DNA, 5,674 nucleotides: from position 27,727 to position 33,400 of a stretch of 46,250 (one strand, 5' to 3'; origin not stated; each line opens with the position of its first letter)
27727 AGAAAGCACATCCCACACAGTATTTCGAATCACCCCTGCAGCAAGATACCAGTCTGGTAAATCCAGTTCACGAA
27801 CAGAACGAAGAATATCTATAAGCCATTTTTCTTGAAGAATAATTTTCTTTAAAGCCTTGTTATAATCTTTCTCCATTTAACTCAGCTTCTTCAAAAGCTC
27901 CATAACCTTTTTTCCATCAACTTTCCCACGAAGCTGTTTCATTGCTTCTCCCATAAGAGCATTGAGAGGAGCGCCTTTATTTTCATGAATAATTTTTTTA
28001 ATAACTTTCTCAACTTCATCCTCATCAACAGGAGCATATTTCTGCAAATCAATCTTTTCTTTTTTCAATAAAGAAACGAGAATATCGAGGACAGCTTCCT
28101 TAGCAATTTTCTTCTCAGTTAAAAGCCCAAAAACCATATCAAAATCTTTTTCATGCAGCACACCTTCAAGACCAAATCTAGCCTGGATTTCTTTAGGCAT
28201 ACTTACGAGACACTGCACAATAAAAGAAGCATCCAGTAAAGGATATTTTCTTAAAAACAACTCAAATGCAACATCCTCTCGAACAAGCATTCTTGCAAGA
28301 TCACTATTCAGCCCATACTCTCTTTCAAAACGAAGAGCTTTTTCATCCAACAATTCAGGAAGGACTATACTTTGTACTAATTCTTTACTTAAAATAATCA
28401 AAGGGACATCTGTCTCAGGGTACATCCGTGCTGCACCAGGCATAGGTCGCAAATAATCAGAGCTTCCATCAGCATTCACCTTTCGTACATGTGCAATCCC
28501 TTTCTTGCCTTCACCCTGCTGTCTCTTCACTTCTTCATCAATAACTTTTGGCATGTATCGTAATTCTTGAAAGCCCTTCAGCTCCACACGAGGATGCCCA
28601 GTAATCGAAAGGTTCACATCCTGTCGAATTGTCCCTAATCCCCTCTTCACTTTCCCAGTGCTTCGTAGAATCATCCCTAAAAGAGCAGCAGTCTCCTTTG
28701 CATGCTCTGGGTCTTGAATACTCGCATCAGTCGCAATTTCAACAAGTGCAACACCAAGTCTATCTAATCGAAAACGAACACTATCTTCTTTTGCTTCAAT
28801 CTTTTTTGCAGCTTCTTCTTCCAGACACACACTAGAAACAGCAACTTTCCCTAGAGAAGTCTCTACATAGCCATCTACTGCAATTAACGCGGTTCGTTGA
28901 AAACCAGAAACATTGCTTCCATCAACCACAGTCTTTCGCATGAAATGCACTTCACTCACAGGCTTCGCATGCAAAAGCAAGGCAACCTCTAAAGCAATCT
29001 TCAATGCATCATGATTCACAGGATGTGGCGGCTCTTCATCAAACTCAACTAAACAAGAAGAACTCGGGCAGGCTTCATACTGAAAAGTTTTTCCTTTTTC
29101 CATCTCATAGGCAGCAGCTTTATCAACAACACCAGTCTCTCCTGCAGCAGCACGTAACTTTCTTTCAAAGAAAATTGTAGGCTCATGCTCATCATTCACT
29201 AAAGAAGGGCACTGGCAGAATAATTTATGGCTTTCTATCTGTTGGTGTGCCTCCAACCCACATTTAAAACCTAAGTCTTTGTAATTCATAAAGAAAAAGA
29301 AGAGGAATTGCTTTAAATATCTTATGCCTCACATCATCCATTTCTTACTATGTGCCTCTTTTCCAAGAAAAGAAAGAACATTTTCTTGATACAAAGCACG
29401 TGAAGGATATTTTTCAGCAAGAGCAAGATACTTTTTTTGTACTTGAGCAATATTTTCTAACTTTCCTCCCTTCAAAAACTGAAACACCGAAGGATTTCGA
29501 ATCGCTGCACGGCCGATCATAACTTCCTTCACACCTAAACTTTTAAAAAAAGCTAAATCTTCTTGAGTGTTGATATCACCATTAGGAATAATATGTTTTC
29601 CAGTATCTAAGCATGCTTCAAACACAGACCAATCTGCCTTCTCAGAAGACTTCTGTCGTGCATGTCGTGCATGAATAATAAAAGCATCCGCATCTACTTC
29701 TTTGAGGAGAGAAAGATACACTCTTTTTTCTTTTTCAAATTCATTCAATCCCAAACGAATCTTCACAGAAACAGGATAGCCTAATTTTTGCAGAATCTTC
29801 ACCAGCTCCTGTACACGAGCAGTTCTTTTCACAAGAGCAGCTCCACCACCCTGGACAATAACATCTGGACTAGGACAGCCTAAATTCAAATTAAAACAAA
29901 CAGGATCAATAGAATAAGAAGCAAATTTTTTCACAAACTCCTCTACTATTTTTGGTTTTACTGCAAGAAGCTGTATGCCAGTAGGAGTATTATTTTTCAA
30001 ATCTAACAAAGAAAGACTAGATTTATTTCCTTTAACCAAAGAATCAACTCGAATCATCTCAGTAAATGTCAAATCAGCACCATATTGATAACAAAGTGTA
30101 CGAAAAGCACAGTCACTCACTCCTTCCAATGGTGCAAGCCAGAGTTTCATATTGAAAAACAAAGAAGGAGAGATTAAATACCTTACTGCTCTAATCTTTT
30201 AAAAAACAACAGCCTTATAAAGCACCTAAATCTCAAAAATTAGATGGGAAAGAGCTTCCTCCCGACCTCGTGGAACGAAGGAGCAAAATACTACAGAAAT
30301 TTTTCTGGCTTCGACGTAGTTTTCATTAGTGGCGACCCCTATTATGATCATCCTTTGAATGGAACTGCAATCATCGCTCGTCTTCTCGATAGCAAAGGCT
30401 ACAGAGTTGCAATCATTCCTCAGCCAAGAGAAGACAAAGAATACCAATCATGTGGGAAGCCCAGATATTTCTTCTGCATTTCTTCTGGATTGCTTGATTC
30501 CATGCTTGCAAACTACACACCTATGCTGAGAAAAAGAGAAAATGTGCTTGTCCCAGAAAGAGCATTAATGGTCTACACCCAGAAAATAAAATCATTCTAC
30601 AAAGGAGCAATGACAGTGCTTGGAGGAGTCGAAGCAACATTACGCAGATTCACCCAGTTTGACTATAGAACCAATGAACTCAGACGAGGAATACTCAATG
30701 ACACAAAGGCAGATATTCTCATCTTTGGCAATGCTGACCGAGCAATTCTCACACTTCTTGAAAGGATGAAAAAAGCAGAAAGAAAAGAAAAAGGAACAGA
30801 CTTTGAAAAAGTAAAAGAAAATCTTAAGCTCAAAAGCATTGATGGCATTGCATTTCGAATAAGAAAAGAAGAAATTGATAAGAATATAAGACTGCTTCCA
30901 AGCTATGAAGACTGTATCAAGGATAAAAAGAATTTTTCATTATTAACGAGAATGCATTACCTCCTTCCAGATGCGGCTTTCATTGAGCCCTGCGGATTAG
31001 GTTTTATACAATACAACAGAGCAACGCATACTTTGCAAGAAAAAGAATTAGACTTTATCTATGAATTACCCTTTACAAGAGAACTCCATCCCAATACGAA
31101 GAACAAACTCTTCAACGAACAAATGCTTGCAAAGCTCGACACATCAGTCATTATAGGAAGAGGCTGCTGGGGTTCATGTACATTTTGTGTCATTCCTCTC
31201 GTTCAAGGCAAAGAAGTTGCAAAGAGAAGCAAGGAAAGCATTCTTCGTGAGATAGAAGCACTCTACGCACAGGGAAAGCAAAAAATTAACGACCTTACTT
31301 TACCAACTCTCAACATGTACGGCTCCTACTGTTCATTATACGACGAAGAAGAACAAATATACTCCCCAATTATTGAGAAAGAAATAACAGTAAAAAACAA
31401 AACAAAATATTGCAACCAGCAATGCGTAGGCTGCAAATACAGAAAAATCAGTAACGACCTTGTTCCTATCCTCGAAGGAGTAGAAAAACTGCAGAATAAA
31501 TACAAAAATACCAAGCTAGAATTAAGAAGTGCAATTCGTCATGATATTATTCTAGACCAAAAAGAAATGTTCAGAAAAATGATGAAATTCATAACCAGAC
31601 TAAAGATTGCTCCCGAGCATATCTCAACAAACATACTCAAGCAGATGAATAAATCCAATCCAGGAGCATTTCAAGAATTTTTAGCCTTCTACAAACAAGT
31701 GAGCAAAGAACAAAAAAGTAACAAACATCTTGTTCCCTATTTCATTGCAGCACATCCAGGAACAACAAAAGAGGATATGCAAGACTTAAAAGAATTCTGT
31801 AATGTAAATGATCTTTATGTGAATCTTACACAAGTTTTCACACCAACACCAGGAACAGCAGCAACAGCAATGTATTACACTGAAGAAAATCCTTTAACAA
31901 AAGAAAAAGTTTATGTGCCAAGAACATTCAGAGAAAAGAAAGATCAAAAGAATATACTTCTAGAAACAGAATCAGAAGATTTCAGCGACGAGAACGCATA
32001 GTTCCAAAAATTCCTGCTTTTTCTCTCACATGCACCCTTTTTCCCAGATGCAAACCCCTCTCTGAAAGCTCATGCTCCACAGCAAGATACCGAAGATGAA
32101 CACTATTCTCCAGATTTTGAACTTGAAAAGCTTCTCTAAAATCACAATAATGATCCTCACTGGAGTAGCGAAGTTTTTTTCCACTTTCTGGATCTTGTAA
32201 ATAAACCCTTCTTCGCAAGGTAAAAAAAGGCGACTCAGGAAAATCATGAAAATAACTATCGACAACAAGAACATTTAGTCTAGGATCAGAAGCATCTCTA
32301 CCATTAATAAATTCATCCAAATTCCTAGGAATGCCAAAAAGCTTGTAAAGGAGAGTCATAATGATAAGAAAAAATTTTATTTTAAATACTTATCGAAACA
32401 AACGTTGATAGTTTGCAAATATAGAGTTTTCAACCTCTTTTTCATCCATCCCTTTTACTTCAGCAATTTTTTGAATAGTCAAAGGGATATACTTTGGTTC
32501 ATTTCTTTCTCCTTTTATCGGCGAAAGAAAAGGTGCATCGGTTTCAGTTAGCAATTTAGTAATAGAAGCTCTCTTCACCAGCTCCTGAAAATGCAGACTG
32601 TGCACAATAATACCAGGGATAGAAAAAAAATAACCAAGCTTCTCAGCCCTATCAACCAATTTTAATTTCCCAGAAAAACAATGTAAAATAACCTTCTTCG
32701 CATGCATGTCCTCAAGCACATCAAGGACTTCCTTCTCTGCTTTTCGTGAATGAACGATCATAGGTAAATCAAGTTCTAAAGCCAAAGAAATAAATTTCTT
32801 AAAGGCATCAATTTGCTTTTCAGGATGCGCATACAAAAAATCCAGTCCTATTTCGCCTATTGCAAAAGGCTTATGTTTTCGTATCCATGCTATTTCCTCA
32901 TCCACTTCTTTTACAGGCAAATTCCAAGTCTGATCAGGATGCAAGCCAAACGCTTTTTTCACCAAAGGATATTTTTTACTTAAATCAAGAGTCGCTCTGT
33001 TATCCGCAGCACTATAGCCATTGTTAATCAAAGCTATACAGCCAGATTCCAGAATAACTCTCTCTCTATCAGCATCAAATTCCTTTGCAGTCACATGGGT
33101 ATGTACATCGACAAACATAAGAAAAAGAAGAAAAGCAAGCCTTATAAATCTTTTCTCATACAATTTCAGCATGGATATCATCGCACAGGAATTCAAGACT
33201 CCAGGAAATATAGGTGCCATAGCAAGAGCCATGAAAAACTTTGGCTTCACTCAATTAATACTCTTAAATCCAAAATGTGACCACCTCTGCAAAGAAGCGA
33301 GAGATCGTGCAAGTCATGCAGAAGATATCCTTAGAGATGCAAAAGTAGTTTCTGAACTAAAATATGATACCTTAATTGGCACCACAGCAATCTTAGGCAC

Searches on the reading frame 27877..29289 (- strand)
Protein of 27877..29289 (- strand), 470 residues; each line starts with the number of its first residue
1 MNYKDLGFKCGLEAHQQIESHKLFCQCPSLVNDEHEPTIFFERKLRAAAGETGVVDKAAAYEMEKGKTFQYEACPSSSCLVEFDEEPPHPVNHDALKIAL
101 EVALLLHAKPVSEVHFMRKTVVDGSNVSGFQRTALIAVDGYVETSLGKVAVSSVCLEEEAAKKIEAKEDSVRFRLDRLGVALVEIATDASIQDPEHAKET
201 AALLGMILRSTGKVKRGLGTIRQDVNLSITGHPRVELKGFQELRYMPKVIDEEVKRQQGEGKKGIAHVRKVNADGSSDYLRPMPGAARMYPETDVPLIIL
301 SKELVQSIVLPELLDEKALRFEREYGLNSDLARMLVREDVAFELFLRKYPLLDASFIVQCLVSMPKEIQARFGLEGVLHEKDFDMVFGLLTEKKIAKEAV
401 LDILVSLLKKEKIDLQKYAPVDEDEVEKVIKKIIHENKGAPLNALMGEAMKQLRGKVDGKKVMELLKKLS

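Call 17: search_protein_families(library=pfam, proteins=[window:27877-29289:-])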
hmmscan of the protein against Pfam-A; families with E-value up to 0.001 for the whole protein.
window:27877-29289:- (470 aa): 3 families
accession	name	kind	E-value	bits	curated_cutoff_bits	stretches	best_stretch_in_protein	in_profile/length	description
PF02934.20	GatB_N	-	8.3e-50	169.9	23.4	1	9-305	2-276/277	GatB/GatE catalytic domain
PF02637.23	GatB_Yqey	-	2.6e-09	37.5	27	1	379-468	41-146/148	GatB domain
PF09424.15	YqeY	-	0.00025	21.6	27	1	409-468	77-141/143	Yqey-like protein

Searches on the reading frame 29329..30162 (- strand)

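Call 18: search_protein_families(library=pfam, proteins=[window:29329-30162:-])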
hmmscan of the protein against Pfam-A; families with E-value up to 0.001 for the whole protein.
window:29329-30162:- (277 aa): 1 family
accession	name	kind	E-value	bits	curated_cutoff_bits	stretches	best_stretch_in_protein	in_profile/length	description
PF01207.24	Dus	-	5.4e-46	157.6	20.4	1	9-253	2-253/311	Dihydrouridine synthase (Dus)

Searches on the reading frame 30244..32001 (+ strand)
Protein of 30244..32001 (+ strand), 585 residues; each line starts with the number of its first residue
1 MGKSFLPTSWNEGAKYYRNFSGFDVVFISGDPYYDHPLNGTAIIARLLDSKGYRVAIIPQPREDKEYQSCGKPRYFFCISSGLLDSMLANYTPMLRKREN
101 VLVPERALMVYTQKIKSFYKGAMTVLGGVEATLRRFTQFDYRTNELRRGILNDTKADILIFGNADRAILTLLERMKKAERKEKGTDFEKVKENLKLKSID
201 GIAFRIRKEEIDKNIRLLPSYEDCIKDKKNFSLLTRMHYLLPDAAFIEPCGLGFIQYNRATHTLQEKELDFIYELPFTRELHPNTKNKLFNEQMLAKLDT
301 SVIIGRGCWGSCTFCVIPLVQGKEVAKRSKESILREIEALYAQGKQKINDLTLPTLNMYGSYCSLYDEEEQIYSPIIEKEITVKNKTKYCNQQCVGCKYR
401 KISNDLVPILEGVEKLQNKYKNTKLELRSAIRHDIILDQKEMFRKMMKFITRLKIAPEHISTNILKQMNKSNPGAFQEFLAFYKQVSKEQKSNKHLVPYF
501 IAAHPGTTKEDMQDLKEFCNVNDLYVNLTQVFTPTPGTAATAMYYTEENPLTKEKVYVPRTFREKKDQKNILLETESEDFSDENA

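Call 18: search_protein_families(library=pfam, proteins=[window:30244-32001:+])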
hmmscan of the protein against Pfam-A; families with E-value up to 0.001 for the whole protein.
window:30244-32001:+ (585 aa): 3 families
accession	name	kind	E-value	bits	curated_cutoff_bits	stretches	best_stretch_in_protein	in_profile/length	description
PF08497.15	Radical_SAM_N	-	3.3e-69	233.9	25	1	5-287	1-289/301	Radical SAM N-terminal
PF04055.27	Radical_SAM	-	4.2e-10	40.5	29.5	1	302-348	1-49/166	Radical SAM superfamily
PF11842.13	DUF3362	-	1.4e-08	35.5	27.6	1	530-573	4-52/151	Domain of unknown function (DUF3362)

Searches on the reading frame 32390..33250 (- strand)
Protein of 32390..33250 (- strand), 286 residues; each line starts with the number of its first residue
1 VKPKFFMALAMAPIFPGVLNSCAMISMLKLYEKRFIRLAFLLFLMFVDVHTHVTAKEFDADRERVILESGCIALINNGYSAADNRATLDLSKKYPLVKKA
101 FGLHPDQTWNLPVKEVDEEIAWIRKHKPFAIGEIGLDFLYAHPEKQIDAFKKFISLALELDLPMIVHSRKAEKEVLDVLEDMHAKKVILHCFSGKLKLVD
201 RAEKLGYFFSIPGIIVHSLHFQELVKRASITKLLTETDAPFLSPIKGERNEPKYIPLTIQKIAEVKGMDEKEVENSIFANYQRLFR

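Call 18: search_protein_families(library=pfam, proteins=[window:32390-33250:-])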
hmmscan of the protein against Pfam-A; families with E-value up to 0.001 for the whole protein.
window:32390-33250:- (286 aa): 1 family
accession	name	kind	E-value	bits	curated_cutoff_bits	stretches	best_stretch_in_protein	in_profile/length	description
PF01026.27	TatD_DNase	-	4.4e-63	213.5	27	1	47-286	1-253/253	TatD related DNase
